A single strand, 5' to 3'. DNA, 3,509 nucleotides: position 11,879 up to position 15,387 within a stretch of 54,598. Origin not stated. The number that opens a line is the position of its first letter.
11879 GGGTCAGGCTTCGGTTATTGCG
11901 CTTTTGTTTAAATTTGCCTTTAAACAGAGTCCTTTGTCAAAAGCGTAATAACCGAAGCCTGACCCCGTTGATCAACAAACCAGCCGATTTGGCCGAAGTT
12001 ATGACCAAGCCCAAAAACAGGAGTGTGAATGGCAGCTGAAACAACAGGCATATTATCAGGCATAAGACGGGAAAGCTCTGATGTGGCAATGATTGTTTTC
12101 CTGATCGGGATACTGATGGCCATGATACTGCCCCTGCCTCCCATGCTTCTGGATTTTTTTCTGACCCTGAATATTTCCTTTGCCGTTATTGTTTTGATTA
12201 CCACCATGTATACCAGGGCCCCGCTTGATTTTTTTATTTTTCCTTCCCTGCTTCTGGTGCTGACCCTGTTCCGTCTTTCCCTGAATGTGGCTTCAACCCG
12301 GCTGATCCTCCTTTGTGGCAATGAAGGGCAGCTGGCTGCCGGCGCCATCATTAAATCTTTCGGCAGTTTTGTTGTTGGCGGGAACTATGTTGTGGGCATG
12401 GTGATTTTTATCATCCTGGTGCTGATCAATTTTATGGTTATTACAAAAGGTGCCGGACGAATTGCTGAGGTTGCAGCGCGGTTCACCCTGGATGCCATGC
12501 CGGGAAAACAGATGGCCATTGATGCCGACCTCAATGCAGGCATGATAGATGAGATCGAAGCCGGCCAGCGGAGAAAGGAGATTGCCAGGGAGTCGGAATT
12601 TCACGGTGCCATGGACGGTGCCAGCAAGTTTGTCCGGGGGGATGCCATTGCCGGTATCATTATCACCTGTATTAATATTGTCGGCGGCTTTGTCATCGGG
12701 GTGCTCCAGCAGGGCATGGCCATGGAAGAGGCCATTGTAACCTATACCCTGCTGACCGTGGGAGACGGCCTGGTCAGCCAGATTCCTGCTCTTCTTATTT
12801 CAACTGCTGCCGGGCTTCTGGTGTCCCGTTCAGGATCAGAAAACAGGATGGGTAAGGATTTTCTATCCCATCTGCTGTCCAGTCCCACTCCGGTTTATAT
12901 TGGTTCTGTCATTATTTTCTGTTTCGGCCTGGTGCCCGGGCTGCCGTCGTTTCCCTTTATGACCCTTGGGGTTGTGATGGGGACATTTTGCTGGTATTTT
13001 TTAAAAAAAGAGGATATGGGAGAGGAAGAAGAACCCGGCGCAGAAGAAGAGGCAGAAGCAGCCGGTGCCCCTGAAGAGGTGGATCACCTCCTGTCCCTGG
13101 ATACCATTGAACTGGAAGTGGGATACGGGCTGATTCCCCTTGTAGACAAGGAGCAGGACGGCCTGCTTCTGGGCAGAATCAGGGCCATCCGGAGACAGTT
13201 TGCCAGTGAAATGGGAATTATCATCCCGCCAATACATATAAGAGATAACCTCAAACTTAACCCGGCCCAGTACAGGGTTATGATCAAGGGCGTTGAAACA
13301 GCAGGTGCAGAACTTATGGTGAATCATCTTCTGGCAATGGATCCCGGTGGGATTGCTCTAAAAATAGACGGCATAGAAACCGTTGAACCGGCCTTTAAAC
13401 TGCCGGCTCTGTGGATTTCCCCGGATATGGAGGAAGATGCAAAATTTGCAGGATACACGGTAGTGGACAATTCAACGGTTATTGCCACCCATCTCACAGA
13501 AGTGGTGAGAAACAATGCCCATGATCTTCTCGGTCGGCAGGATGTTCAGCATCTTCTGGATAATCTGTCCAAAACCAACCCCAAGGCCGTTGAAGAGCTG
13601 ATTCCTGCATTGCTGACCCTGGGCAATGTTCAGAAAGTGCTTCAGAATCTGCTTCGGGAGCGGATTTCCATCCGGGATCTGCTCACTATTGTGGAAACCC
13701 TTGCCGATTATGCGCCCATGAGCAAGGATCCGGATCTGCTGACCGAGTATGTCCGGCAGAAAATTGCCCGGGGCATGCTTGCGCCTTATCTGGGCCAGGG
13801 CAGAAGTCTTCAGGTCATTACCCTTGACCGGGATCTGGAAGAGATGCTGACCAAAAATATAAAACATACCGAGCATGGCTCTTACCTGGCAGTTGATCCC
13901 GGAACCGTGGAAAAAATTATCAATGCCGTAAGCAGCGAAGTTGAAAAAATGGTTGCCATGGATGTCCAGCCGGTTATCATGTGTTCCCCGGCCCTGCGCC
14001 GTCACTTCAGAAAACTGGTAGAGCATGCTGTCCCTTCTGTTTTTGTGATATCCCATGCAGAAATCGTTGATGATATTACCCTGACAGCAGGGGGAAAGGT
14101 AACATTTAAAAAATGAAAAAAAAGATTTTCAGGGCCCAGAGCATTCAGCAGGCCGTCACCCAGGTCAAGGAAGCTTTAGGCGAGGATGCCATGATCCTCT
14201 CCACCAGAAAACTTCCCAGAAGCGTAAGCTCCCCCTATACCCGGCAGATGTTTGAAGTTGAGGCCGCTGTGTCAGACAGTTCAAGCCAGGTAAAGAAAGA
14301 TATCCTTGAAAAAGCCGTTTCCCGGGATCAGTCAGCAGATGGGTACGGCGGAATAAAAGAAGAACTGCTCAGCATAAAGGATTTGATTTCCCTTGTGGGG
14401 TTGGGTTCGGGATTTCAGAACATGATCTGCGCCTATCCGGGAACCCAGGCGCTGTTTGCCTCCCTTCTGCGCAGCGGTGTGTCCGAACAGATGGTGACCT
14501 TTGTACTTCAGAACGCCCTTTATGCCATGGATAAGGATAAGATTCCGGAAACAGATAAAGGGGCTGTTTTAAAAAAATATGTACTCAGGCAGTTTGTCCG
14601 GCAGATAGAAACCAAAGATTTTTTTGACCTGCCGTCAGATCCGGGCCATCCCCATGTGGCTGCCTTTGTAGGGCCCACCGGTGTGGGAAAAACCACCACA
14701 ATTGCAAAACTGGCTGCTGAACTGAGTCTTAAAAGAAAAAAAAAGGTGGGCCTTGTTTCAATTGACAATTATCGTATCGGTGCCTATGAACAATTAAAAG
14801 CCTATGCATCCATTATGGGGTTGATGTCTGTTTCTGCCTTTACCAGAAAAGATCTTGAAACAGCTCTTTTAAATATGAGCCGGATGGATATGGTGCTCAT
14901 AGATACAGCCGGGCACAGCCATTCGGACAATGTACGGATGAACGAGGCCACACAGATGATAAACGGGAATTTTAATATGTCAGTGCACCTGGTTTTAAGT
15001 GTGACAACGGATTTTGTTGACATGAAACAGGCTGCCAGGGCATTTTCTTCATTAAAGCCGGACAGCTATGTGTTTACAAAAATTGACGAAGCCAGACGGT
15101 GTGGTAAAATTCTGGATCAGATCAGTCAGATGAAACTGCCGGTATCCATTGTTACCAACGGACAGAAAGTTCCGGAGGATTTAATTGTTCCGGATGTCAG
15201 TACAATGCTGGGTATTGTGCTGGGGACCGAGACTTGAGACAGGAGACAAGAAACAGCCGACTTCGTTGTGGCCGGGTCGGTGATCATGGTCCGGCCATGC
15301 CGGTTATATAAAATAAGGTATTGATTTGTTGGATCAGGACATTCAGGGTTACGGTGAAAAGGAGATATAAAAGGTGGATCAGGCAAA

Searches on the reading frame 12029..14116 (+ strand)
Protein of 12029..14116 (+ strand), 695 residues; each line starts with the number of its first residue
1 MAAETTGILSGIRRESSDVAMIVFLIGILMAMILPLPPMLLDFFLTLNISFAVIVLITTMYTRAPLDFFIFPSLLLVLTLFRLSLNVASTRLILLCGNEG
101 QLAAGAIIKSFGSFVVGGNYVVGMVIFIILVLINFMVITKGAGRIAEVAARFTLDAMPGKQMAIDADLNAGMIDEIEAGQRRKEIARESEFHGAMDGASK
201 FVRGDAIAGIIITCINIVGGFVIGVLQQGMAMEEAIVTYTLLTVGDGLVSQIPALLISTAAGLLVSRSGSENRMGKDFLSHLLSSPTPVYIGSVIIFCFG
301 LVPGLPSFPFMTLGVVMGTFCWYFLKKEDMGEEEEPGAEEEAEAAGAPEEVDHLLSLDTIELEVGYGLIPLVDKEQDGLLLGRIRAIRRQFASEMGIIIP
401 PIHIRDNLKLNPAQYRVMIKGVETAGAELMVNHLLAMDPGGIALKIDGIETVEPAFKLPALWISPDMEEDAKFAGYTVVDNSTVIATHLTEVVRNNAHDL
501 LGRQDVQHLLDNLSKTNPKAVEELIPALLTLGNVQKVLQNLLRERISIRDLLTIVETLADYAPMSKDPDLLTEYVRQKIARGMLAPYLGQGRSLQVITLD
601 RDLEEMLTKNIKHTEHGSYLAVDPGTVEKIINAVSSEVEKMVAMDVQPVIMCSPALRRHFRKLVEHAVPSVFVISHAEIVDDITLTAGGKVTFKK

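Call 9: search_protein_families(library=pfam, proteins=[window:12029-14116:+], max_evalue=0.001)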
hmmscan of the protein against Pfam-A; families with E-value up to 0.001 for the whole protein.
window:12029-14116:+ (695 aa): 1 family
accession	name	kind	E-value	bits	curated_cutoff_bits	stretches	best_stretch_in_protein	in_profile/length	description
PF00771.25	FHIPEP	-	1.3e-280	933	29.1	1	28-683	1-656/657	FHIPEP family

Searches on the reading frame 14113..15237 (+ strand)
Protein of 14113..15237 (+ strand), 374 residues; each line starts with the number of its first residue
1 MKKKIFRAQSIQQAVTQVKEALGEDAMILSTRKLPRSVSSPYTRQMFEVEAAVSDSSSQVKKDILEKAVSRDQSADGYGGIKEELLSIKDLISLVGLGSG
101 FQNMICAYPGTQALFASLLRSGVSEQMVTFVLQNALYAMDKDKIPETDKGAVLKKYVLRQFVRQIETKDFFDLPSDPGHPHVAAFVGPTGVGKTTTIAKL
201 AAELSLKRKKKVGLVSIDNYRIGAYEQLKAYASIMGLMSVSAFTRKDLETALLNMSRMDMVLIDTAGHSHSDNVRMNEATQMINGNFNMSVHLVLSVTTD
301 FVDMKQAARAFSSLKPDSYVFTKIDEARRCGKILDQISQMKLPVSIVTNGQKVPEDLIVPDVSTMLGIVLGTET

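Call 9: search_protein_families(library=pfam, proteins=[window:14113-15237:+], max_evalue=0.001)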
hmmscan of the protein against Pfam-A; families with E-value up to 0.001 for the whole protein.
window:14113-15237:+ (374 aa): 5 families
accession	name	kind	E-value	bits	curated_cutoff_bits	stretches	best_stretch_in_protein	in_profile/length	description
PF00448.28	SRP54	-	7.6e-41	140.4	22.7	1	181-367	2-192/196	SRP54-type protein, GTPase domain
PF04851.21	ResIII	-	0.00015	22.2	22.5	0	181-212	24-55/164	Type III restriction enzyme, res subunit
PF01926.29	MMR_HSR1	-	0.00019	22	21.9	0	242-296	30-85/113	50S ribosome-binding GTPase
PF13401.12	AAA_22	-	0.00027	21.7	27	1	182-301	7-126/130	AAA domain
PF01656.29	CbiA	-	0.00066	20.1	25.4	0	188-339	7-98/125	CobQ/CobB/MinD/ParA nucleotide binding domain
